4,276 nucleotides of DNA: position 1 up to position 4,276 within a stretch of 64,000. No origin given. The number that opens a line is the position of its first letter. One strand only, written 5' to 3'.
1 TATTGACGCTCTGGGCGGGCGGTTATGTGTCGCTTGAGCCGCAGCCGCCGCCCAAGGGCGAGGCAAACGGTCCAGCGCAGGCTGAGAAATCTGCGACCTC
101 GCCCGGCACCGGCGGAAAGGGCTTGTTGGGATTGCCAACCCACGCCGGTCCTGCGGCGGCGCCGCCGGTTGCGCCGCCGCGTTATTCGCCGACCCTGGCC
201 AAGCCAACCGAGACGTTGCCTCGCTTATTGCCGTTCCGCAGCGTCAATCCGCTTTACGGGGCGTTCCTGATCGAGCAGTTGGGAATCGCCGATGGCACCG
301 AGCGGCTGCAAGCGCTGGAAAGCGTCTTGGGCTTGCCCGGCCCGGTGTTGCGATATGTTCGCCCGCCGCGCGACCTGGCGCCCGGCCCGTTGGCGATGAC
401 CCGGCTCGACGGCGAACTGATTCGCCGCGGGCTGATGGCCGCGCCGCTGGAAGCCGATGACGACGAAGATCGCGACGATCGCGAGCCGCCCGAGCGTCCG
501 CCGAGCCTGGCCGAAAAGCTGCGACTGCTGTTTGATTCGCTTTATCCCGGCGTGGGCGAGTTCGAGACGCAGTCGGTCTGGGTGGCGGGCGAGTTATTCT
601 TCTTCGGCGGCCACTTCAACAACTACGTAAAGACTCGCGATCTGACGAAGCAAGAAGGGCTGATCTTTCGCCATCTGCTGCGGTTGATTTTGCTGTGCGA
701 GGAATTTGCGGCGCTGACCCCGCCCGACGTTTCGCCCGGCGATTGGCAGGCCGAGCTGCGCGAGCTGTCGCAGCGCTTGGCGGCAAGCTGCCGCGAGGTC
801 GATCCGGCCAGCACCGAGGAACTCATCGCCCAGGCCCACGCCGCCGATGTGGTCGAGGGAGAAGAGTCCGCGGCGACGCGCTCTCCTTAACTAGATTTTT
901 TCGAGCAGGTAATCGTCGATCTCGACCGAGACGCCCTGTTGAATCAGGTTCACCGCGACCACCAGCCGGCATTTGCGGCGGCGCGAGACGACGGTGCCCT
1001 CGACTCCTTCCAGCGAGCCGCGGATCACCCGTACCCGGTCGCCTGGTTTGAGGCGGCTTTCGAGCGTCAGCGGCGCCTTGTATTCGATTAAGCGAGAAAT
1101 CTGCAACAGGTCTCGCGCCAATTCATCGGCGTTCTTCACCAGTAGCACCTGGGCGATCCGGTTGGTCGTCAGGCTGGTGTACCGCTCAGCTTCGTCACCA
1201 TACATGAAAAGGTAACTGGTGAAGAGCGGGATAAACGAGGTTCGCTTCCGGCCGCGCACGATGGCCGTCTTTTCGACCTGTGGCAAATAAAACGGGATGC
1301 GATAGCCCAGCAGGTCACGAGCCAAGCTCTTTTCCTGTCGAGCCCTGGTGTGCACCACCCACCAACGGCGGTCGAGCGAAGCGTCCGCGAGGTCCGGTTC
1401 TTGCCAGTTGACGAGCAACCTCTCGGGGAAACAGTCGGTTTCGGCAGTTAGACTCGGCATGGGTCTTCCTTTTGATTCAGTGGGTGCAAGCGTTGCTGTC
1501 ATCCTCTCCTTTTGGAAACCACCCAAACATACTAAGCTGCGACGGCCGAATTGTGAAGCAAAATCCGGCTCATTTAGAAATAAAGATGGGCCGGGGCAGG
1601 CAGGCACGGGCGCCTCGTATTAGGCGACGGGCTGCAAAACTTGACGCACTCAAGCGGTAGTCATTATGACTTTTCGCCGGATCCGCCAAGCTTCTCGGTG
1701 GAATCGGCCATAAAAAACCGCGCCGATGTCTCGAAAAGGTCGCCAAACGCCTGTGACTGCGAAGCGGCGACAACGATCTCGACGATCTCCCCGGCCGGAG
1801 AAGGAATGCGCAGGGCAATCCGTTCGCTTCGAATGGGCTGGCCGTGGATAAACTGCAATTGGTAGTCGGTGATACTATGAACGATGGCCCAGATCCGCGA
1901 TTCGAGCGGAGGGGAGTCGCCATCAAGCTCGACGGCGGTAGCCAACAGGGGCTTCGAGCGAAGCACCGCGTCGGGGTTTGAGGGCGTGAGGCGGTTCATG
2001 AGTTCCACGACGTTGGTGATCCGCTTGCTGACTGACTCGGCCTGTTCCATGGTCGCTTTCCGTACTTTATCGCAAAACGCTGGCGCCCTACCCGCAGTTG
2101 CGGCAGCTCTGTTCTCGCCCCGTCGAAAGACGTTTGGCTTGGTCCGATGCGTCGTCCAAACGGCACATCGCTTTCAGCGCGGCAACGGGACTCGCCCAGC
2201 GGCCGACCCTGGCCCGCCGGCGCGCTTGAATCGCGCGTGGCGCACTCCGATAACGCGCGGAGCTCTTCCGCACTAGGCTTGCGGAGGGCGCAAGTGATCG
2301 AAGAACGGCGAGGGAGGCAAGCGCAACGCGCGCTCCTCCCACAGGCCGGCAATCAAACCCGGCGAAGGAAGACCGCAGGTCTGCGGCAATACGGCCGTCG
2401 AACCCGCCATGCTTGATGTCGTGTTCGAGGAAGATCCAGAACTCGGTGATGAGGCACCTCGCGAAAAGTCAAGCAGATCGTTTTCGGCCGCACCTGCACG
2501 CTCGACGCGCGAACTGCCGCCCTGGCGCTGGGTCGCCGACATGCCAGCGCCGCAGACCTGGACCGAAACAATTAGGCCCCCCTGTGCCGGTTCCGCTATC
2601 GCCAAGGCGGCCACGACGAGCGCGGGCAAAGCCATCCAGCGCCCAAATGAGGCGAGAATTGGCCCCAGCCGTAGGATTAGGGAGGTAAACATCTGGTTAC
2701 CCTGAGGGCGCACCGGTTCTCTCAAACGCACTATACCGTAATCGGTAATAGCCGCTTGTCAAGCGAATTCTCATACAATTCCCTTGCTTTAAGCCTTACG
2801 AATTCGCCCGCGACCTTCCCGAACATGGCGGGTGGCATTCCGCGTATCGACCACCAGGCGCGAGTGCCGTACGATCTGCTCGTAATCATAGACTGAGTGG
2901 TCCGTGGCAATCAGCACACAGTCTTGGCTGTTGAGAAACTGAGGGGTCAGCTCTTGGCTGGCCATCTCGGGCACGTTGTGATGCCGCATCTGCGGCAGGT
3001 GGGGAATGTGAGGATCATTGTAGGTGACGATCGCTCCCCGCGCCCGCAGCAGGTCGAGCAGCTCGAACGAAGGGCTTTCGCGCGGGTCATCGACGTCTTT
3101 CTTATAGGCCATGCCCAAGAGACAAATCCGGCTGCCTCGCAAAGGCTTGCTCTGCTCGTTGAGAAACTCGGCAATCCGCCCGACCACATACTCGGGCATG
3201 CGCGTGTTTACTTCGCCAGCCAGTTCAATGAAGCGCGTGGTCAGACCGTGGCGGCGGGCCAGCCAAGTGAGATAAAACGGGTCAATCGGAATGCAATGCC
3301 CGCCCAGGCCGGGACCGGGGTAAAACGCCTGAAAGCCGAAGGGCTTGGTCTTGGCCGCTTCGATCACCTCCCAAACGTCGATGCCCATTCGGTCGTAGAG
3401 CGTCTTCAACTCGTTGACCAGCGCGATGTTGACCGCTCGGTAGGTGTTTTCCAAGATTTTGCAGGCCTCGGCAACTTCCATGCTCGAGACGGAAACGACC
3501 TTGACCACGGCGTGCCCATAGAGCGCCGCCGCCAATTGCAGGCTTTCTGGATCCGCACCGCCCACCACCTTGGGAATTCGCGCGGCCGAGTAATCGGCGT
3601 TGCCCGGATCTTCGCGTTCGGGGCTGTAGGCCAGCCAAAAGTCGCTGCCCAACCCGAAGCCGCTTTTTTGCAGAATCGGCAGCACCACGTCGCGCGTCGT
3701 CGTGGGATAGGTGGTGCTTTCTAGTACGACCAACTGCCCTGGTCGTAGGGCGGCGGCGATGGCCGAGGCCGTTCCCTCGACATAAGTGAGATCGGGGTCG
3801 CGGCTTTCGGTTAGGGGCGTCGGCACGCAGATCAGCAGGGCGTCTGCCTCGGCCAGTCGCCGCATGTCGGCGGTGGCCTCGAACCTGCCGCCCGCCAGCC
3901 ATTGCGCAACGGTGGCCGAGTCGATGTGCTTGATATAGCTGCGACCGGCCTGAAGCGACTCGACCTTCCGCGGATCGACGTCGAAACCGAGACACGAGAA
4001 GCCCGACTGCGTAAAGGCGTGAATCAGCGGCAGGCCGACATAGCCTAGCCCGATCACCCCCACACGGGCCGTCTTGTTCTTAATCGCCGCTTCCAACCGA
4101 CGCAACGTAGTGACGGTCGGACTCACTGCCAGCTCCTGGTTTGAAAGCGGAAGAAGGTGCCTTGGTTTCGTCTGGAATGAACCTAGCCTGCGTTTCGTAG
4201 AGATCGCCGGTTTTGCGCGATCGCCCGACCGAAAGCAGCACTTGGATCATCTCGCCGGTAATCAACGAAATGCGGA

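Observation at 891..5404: Two NusG/RfaH-like paralogs, each adjacent to a paralogous ~130-155 aa protein: UpxY/UpxZ-like logic in a non-Bacteroides glycan locus?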

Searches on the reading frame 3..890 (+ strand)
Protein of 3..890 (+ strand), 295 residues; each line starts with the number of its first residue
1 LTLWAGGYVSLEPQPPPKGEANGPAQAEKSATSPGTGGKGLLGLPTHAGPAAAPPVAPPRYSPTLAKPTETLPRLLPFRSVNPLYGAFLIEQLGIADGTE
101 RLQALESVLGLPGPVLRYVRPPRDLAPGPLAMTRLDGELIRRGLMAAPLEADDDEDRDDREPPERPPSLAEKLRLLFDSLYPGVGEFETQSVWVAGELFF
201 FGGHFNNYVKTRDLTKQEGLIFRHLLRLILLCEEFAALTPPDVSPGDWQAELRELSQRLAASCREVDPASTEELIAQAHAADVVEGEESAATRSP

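Call 3: search_protein_families(library=pfam, proteins=[window:3-890:+], max_evalue=1)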
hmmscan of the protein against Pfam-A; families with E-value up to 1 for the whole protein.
window:3-890:+ (295 aa): 1 family
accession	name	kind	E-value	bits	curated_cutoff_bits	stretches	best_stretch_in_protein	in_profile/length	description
PF12029.13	DUF3516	-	0.039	13.5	25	1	179-282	229-325/464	Domain of unknown function (DUF3516)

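Call 4: search_protein_families(library=ncbifam, proteins=[window:3-890:+], max_evalue=1)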
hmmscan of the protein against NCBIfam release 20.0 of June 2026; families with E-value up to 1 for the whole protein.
window:3-890:+ (295 aa): 0 families

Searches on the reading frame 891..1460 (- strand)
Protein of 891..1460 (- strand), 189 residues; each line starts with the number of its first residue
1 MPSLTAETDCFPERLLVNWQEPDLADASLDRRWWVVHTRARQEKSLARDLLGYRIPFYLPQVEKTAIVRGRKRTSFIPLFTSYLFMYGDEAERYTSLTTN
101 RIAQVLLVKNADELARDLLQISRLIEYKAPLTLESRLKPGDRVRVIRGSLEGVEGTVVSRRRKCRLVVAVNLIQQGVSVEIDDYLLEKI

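Call 3: search_protein_families(library=pfam, proteins=[window:891-1460:-], max_evalue=1)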
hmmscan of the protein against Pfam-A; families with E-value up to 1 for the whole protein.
window:891-1460:- (189 aa): 3 families
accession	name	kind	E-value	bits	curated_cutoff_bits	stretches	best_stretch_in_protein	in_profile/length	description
PF02357.24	NusG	-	1.1e-08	35.9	22.2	1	32-104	2-73/93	Transcription termination factor nusG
PF00467.35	KOW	-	0.00062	20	22.3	1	139-159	1-21/32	KOW motif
PF23284.2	KOW2_Spt5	-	0.00098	19.3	28.9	1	139-159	1-21/50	Transcription elongation factor SPT5, second KOW domain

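Call 4: search_protein_families(library=ncbifam, proteins=[window:891-1460:-], max_evalue=1)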
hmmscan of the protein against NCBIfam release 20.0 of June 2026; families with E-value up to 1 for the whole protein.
window:891-1460:- (189 aa): 8 families
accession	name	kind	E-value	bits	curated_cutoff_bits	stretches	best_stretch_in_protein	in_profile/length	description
NF033644.1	antiterm_UpxY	subfamily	9.7e-23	80.9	100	1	33-183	1-161/164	UpxY family transcription antiterminator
TIGR01955.1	RfaH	equivalog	1.1e-14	54.7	144.5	1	33-182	1-154/159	transcription/translation regulatory transformer protein RfaH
NF006534.0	PRK09014.1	equivalog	7.6e-12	45.4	124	1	32-187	3-160/162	transcription/translation regulatory transformer protein RfaH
NF033641.1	antiterm_LoaP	exception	2.5e-08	34.2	125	1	33-181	1-159/166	antiterminator LoaP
TIGR00922.1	nusG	equivalog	4.8e-05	23.3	135.7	1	34-188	2-171/172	transcription termination/antitermination protein NusG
TIGR01080.1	rplX_A_E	equivalog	0.0004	20.7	47.65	1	136-169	41-75/116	50S ribosomal protein L24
NF011452.0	PRK14873.1-2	equivalog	0.015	13.5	980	1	114-180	50-115/708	primosomal protein N'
TIGR01079.1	rplX_bact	equivalog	0.069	13.6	53.7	1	135-174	2-43/104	50S ribosomal protein L24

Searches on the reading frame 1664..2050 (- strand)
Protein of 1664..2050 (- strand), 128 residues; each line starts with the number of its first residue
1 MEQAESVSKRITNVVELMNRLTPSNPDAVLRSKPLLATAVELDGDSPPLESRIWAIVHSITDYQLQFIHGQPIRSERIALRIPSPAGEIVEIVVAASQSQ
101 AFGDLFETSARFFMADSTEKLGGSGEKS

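Call 3: search_protein_families(library=pfam, proteins=[window:1664-2050:-], max_evalue=1)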
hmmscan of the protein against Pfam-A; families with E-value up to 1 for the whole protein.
window:1664-2050:- (128 aa): 0 families

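Call 4: search_protein_families(library=ncbifam, proteins=[window:1664-2050:-], max_evalue=1)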
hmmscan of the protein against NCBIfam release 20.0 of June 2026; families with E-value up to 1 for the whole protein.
window:1664-2050:- (128 aa): 1 family
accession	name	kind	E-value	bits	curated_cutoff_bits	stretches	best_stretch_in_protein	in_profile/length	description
NF047819.1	ThrnKinDtnkGamma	equivalog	0.14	11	450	1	25-101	121-197/422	D-threonate kinase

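Call 10: find_homologous_proteins(query=A1, max_evalue=0.01)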
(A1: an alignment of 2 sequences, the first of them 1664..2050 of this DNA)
Query A1 (2 sequences) (128 aa, profile of the alignment): 15 proteins with E <= 0.01 among 631 candidates.
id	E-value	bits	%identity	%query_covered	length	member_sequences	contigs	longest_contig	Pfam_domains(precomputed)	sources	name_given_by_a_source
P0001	5.2e-83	295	30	86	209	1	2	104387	-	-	-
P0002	3.7e-61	224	100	100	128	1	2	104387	-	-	-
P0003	2.7e-50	188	84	99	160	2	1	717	-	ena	-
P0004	3.8e-50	188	85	99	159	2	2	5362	-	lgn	-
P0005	5.3e-50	187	27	93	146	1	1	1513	-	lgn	-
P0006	1.1e-48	183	82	100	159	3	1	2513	-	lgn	-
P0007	1.7e-45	173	29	90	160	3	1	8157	-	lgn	-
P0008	2.0e-44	169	32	87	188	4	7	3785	-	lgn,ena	-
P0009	5.7e-42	161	31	87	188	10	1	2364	-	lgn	-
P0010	1.7e-40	157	73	95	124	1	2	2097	-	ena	-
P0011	2.0e-40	156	29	87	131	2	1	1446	-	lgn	-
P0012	1.4e-39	154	74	91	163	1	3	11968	-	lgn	-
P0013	2.6e-39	153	73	95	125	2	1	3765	-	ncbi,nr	ncbi:MAG TPA: hypothetical protein VFW87_06790 [Pirellulales bacterium]|nr:hypothetical protein [Pir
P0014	3.2e-38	149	72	91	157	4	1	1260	-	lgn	-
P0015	4.2e-28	116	65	88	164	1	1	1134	-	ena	-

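Call 12: find_encoding_contigs(protein=P0012, flank=10000, max_places=3)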
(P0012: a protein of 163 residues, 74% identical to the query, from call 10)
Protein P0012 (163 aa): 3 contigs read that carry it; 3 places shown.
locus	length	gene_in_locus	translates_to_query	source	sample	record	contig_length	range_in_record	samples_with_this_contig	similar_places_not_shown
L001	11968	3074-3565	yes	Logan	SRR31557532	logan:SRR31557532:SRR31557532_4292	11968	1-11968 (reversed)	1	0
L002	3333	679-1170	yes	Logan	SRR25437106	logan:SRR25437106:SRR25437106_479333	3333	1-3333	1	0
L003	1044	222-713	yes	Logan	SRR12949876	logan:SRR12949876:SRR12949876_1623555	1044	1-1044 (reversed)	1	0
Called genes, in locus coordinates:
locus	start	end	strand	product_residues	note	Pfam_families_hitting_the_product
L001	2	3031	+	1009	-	?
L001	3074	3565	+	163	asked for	-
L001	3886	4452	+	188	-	PF02357:NusG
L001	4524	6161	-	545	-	PF01364:Peptidase_C25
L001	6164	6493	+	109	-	-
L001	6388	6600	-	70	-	-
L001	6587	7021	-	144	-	PF22091:DUF6941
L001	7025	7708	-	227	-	PF00493:MCM (weak), PF01078:Mg_chelatase, PF13335:Mg_chelatase_C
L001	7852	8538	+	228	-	PF00239:Resolvase, PF07508:Recombinase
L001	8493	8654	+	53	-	-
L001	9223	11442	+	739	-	-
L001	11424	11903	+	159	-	-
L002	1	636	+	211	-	?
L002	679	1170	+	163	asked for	-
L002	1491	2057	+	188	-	PF02357:NusG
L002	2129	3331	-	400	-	?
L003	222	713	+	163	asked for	-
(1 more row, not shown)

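Call 13: find_encoding_contigs(protein=P0007, flank=10000, max_places=3)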
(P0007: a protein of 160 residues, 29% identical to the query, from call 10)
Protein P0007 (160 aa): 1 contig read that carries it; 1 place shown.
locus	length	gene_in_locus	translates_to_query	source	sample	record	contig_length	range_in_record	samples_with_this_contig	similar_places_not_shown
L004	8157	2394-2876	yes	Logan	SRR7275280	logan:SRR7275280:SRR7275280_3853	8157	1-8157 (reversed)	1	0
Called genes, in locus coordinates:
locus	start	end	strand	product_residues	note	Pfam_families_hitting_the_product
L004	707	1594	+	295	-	-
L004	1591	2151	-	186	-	PF02357:NusG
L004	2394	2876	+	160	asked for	-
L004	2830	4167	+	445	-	PF03446:NAD_binding_2 (weak), PF03721:UDPG_MGDP_dh_N, PF00984:UDPG_MGDP_dh, PF03720:UDPG_MGDP_dh_C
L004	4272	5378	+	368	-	PF00155:Aminotran_1_2, PF01041:DegT_DnrJ_EryC1, PF01212:Beta_elim_lyase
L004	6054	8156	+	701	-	?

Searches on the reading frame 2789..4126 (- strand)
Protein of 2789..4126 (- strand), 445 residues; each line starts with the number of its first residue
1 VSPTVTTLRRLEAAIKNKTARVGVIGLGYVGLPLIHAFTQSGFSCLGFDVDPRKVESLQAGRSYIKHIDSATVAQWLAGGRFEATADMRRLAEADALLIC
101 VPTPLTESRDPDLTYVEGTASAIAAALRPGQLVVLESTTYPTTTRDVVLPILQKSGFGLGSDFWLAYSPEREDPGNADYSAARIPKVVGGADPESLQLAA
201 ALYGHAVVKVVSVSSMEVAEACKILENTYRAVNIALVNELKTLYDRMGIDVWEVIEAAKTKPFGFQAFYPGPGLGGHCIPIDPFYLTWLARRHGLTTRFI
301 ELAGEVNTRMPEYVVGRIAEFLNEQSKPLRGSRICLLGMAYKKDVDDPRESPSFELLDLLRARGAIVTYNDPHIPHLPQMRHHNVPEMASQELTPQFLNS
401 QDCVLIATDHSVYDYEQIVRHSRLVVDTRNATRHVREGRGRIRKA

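Call 3: search_protein_families(library=pfam, proteins=[window:2789-4126:-], max_evalue=1)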
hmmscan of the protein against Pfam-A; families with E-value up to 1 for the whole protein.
window:2789-4126:- (445 aa): 10 families
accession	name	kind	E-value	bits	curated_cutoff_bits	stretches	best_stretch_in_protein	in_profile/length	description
PF03721.20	UDPG_MGDP_dh_N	-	8.6e-43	146.5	27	1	21-197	2-181/187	UDP-glucose/GDP-mannose dehydrogenase family, NAD binding domain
PF00984.24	UDPG_MGDP_dh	-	1.1e-32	112.4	25.4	1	218-308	2-93/94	UDP-glucose/GDP-mannose dehydrogenase family, central domain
PF03720.21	UDPG_MGDP_dh_C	-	1.1e-20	74.4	30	1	336-433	2-102/103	UDP-glucose/GDP-mannose dehydrogenase family, UDP binding domain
PF03446.21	NAD_binding_2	-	2.4e-07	31.4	21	1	21-147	1-103/161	NAD binding domain of 6-phosphogluconate dehydrogenase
PF03807.23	F420_oxidored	-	0.051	14.6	21.6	0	21-82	1-46/94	NADP oxidoreductase coenzyme F420-dependent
PF02737.24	3HCDH_N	-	0.092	13.1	22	1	22-95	2-80/180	3-hydroxyacyl-CoA dehydrogenase, NAD binding domain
PF02254.24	TrkA_N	-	0.11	13.2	23.8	1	24-69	3-48/116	TrkA-N domain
PF02826.25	2-Hacid_dh_C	-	0.13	12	25.1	1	17-59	34-76/178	D-isomer specific 2-hydroxyacid dehydrogenase, NAD binding domain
PF01262.27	AlaDh_PNT_C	-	0.17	11.7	23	1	18-69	27-80/214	Alanine dehydrogenase/PNT, C-terminal domain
PF00899.27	ThiF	-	0.19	11.3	28.1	0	18-56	19-56/238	ThiF family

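Call 4: search_protein_families(library=ncbifam, proteins=[window:2789-4126:-], max_evalue=1)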
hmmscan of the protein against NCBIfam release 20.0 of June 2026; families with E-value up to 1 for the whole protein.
window:2789-4126:- (445 aa): 16 families
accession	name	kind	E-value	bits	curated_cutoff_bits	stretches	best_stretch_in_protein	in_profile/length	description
TIGR03026.1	NDP-sugDHase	subfamily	1.2e-125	419.5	189.8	1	21-430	2-413/413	nucleotide sugar dehydrogenase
NF040825.1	UDPMaNacDH_Arch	equivalog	1.6e-75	254.6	750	1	21-431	2-400/418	UDP-N-acetyl-D-mannosamine dehydrogenase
NF008286.0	PRK11064.1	equivalog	1.7e-70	237.8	459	1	20-430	4-417/420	UDP-N-acetyl-D-mannosamine dehydrogenase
NF011729.0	PRK15182.1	equivalog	8.2e-55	186.3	592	1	21-371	8-354/425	Vi polysaccharide biosynthesis UDP-N-acetylglucosamine C-6 dehydrogenase TviB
NF041297.1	UDPGDh_AglM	equivalog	6.1e-50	170.4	670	1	21-432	2-417/429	UDP-glucose 6-dehydrogenase AglM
NF047673.2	TeichurnBiosyTuaD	equivalog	2.2e-41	142.4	700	1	21-430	3-412/439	UDP-glucose 6-dehydrogenase TuaD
NF011631.0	PRK15057.1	equivalog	8.2e-11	41.6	757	1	22-286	3-261/388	UDP-glucose 6-dehydrogenase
TIGR01505.1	tartro_sem_red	equivalog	6e-05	22.4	340.75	1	22-257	2-203/291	2-hydroxy-3-oxopropionate reductase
NF043037.1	ThreonDh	equivalog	7.5e-05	22.3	350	1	19-62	2-46/297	L-threonate dehydrogenase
NF008592.0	PRK11559.1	equivalog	0.0023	17.3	397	1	19-60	2-43/296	2-hydroxy-3-oxopropionate reductase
TIGR01692.1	HIBADH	equivalog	0.0049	16.2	291.6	1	25-60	2-37/288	3-hydroxyisobutyrate dehydrogenase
NF007161.0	PRK09599.1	subfamily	0.0095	15.2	271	1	21-61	2-42/302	NADP-dependent phosphogluconate dehydrogenase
TIGR00872.1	gnd_rel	equivalog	0.014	14.6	297.2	1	21-63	2-44/299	phosphogluconate dehydrogenase (NAD(+)-dependent, decarboxylating)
NF012005.0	PRK15461.1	equivalog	0.016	14.4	348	1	20-59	2-41/298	sulfolactaldehyde 3-reductase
TIGR03366.1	HpnZ_proposed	hypoth_equivalog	0.022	14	328.1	1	4-61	141-200/315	putative phosphonate catabolism associated alcohol dehydrogenase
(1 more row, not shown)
